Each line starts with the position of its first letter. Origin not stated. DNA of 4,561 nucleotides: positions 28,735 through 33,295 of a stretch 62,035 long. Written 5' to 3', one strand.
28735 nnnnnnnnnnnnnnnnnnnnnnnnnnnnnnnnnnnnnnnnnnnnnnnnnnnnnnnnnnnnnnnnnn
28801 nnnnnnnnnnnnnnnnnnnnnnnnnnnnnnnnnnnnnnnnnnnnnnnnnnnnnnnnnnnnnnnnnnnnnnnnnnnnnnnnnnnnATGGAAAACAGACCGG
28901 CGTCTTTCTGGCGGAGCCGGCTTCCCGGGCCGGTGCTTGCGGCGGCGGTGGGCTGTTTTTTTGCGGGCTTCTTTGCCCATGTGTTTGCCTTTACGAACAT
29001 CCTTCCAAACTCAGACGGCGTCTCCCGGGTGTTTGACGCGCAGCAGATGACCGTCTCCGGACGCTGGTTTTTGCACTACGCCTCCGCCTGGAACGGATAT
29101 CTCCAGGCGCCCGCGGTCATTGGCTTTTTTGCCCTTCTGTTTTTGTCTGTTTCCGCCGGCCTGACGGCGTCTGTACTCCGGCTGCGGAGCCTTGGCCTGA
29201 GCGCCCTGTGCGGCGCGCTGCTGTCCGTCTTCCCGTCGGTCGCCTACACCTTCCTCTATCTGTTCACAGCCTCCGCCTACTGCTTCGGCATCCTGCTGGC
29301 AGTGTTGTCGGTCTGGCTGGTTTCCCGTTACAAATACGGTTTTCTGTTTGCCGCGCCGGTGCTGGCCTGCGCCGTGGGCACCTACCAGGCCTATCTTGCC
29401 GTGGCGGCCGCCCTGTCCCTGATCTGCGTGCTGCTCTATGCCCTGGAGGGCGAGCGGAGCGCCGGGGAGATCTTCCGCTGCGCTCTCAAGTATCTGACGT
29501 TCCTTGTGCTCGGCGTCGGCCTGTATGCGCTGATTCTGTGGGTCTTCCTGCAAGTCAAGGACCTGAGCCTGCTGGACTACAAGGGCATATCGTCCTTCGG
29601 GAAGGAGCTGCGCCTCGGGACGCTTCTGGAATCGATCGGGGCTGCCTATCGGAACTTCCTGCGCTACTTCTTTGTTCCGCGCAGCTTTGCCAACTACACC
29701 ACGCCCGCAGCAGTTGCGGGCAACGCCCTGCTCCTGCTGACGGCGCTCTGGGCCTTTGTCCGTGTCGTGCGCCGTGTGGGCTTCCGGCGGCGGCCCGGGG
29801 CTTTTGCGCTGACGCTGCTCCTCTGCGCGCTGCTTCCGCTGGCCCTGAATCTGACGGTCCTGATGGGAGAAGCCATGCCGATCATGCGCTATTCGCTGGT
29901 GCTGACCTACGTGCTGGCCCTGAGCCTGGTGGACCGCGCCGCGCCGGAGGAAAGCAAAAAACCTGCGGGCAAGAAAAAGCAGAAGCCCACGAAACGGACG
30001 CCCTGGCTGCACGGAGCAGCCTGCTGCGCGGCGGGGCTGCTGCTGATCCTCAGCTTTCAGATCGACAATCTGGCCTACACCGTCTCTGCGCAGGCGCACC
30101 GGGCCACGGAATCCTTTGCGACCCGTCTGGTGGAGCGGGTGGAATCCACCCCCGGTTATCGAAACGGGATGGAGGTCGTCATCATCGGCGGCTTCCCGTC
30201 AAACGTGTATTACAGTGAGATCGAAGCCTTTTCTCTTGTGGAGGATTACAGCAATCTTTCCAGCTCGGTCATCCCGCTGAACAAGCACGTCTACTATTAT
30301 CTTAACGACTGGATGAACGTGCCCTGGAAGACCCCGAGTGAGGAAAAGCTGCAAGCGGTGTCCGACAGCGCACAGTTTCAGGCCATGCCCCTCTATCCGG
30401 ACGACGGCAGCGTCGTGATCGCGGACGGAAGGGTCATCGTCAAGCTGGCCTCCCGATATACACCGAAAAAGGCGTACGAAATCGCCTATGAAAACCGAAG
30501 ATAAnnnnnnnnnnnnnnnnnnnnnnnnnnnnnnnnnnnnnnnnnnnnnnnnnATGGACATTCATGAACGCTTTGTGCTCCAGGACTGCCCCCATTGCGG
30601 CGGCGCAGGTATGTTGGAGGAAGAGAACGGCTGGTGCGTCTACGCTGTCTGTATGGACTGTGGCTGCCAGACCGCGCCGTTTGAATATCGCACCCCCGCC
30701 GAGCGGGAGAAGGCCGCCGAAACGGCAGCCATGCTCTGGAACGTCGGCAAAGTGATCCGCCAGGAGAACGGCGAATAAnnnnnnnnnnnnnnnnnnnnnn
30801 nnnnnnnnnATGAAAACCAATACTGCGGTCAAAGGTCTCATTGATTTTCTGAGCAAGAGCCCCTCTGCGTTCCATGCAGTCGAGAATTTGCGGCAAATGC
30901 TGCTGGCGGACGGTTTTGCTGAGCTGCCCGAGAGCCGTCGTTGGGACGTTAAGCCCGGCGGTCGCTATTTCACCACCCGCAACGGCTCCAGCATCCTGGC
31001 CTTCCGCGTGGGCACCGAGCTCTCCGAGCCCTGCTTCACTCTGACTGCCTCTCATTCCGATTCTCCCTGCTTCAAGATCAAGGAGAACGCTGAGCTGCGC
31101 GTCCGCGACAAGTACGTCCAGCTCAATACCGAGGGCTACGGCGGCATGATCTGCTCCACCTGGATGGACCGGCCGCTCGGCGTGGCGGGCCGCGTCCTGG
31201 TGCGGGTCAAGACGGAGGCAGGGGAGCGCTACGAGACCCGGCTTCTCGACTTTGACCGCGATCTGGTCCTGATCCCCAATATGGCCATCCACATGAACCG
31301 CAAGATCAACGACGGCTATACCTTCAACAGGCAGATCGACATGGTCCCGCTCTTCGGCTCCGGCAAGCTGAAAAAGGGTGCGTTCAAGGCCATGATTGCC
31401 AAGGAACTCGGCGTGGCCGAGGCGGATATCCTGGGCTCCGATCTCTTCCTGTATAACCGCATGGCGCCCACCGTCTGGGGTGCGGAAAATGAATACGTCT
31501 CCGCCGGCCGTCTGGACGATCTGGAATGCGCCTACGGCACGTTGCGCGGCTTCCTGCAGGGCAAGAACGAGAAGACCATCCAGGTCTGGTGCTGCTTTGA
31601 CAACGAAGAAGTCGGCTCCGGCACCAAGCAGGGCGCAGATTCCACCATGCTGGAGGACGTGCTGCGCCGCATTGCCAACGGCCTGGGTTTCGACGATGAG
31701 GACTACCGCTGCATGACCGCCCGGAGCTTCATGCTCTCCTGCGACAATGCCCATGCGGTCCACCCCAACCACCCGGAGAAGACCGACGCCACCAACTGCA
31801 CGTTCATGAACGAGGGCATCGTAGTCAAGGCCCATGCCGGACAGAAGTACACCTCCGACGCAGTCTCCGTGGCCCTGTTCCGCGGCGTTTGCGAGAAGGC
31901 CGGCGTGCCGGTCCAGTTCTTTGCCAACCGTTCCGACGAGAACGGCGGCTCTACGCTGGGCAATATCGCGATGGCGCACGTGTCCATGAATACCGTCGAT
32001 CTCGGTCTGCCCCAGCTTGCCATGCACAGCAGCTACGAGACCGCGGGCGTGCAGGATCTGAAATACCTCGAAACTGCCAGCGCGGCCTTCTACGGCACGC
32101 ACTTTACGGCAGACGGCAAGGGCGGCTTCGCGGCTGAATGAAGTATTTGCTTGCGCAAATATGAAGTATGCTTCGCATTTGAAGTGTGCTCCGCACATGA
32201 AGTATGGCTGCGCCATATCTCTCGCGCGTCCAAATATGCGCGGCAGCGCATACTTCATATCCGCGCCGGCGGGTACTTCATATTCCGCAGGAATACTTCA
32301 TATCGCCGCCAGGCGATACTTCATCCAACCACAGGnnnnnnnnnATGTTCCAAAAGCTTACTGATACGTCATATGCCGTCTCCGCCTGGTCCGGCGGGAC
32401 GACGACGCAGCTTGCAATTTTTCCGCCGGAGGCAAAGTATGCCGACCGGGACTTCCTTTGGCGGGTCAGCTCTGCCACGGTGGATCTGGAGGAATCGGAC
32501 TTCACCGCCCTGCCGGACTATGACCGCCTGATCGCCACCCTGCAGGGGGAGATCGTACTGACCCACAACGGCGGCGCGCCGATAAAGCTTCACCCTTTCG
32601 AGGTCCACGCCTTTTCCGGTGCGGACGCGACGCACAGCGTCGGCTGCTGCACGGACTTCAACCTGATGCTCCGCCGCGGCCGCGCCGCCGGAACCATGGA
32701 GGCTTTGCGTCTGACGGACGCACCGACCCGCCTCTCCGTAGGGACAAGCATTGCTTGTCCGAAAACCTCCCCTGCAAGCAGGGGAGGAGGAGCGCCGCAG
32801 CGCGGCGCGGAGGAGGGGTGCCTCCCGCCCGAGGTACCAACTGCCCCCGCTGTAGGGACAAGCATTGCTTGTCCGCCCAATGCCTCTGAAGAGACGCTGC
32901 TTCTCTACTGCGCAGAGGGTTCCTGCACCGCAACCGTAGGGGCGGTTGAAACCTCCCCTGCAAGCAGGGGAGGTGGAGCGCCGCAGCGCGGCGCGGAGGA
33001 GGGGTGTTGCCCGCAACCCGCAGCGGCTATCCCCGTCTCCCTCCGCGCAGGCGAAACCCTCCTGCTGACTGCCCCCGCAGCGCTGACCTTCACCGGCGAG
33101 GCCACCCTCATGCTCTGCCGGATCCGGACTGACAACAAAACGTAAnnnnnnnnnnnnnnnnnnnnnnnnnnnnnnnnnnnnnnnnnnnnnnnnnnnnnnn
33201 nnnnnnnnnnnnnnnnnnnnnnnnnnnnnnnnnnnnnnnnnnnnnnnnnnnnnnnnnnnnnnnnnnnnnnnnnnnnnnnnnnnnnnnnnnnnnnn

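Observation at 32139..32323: GAAGTAT mini-hairpin modules: an ordered ~95-nt unit present as a large inverted doublet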

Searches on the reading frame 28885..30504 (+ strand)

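Call 29: search_protein_families(library=pfam, proteins=[window:28885-30504:+])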
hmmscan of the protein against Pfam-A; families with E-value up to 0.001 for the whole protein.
window:28885-30504:+ (539 aa): 1 family
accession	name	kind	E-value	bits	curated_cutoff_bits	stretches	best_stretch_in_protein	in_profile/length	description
PF14264.12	Glucos_trans_II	-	2.3e-39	135.9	30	1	34-345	2-314/317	Glucosyl transferase GtrII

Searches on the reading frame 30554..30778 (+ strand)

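Call 29: search_protein_families(library=pfam, proteins=[window:30554-30778:+])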
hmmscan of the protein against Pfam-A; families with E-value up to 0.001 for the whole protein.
window:30554-30778:+ (74 aa): 1 family
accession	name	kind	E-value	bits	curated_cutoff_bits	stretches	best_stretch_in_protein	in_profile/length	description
PF14354.12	Lar_restr_allev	-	2.8e-15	56.8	28.6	1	9-65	3-57/58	Restriction alleviation protein Lar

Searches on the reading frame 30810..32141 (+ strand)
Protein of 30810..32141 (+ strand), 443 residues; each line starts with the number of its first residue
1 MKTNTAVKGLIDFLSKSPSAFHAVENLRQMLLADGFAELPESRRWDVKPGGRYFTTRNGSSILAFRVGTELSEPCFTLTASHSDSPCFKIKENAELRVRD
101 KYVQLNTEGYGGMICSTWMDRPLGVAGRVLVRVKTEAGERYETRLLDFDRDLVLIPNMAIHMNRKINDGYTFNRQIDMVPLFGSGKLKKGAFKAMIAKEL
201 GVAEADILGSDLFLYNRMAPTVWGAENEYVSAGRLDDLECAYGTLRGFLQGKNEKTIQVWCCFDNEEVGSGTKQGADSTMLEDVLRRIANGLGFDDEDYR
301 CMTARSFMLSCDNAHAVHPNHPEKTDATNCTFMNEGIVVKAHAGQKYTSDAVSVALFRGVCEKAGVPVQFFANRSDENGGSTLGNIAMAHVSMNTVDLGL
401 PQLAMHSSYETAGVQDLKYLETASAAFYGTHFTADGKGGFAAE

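Call 12: find_encoding_contigs(protein=window:30810-32141:+, flank=3000, max_places=10)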
Protein window:30810-32141:+ (443 aa): 1 contig read that carries it; 1 place shown.
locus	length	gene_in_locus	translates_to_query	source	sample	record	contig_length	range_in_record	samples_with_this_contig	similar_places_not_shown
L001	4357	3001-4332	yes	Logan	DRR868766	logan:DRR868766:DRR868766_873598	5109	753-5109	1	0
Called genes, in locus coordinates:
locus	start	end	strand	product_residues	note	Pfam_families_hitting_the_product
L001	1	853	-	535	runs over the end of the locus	?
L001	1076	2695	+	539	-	PF14264:Glucos_trans_II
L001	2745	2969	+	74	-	PF14354:Lar_restr_allev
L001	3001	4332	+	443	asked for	PF02127:Peptidase_M18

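Call 20: find_related_loci(query=window:30810-32138:+, collection=metagenome_contigs, flank=6000)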
Query window:30810-32138:+ (443 aa) in metagenome_contigs; peptide patterns used: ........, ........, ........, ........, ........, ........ (x = any residue, [..] = any of these).
354 stretches matched a pattern; 288 encode a relative of the query (tblastn E <= 1e-3); the best 80 are kept; 80 distinct loci.
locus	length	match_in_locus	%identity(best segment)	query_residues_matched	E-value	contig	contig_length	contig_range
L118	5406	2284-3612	94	1-443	0e+0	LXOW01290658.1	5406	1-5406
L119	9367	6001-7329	93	1-443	0e+0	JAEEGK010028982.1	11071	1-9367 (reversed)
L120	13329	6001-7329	93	1-443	0e+0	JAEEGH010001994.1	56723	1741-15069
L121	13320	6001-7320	93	1-440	0e+0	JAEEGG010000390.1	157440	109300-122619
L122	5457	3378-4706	88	1-443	0e+0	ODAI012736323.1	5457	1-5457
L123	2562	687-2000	88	5-443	0e+0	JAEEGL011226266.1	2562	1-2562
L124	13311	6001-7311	79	7-443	0e+0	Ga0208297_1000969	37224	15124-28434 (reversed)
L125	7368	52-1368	80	6-443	0e+0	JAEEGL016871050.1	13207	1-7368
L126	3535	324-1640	79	2-439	0e+0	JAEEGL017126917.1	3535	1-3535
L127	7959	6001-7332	76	1-443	0e+0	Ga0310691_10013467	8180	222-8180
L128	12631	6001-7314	77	7-443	0e+0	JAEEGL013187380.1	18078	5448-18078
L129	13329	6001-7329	75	2-443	0e+0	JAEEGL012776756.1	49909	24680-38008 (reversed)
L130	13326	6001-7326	75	2-443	0e+0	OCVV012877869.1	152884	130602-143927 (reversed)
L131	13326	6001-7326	75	2-443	0e+0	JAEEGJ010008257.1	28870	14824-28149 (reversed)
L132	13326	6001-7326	75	2-443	0e+0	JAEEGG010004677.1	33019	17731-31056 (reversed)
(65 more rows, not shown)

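Call 29: search_protein_families(library=pfam, proteins=[window:30810-32141:+])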
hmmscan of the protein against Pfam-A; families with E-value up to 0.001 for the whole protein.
window:30810-32141:+ (443 aa): 2 families
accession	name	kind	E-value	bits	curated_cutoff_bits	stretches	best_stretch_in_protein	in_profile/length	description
PF02127.20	Peptidase_M18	-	2.4e-118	396.2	24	1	13-428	1-432/432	Aminopeptidase I zinc metalloprotease (M18)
PF05343.19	Peptidase_M42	-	2.7e-05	23.8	23.2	1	321-419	195-288/292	M42 glutamyl aminopeptidase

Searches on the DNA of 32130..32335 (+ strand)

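Call 33: search_dna_similar(query=window:32130-32335:+, collection=plasmids, mode=distant, max_evalue=0.01)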
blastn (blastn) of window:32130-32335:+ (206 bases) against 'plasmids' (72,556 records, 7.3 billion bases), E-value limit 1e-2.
No match.

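Call 47: build_rna_model(alignment_id=A3, structure=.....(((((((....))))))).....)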
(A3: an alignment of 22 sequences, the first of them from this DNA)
Model R1 built from alignment A3 (22 sequences, 28 columns); structure: as given.
model positions 28; base pairs 7; branch points 0; effective number of sequences 22; information 1.536 bits per position. Calibrated on 0.2 Mb of random sequence (short: E-values are rough).
structure used (alignment columns):
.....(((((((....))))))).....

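Call 48: search_with_rna_model(model_id=R1, source=window, filters=off, max_evalue=10)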
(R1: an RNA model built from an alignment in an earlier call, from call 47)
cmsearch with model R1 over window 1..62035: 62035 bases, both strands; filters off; matches with E-value up to 10: 27.
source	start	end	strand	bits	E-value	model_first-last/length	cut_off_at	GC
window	32296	32323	-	48.9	1.1e-08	1-28/28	no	0.54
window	32139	32166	+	46.7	3.3e-08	1-28/28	no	0.36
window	48095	48122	+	44.4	1.1e-07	1-28/28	no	0.43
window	48360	48387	-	43.9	1.4e-07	1-28/28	no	0.39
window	32253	32280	-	42.7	2.5e-07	1-28/28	no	0.61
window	3180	3206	+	31.7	6.9e-05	1-28/28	no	0.33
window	3139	3163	+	29.9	0.00017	1-28/28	no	0.32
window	48138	48166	+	20.2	0.024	1-28/28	no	0.38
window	32180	32202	+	17.5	0.098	1-28/28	no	0.52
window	32234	32252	-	14.6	0.43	6-24/28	no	0.58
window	3207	3229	-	13.9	0.61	1-28/28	no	0.43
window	27629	27642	-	10.9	2.8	8-21/28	no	0.79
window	45954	45973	+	10.6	3.3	1-28/28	no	0.65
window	48323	48344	-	10.4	3.6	1-28/28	no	0.36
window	20408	20416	+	9.5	5.8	1-28/28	no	0.44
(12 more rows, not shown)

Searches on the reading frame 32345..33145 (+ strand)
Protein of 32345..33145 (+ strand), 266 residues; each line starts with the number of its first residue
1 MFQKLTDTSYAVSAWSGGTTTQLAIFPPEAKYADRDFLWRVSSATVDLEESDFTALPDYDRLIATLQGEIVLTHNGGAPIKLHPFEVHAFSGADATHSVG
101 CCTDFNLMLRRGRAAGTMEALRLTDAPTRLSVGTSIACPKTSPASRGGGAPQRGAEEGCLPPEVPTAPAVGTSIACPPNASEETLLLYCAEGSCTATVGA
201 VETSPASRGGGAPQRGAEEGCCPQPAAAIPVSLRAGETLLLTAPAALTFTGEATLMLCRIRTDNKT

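Call 29: search_protein_families(library=pfam, proteins=[window:32345-33145:+])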
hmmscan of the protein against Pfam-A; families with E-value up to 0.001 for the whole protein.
window:32345-33145:+ (266 aa): 1 family
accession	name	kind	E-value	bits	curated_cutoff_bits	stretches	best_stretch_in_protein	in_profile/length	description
PF05962.17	HutD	-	6.8e-33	114.8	25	1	9-132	3-128/181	HutD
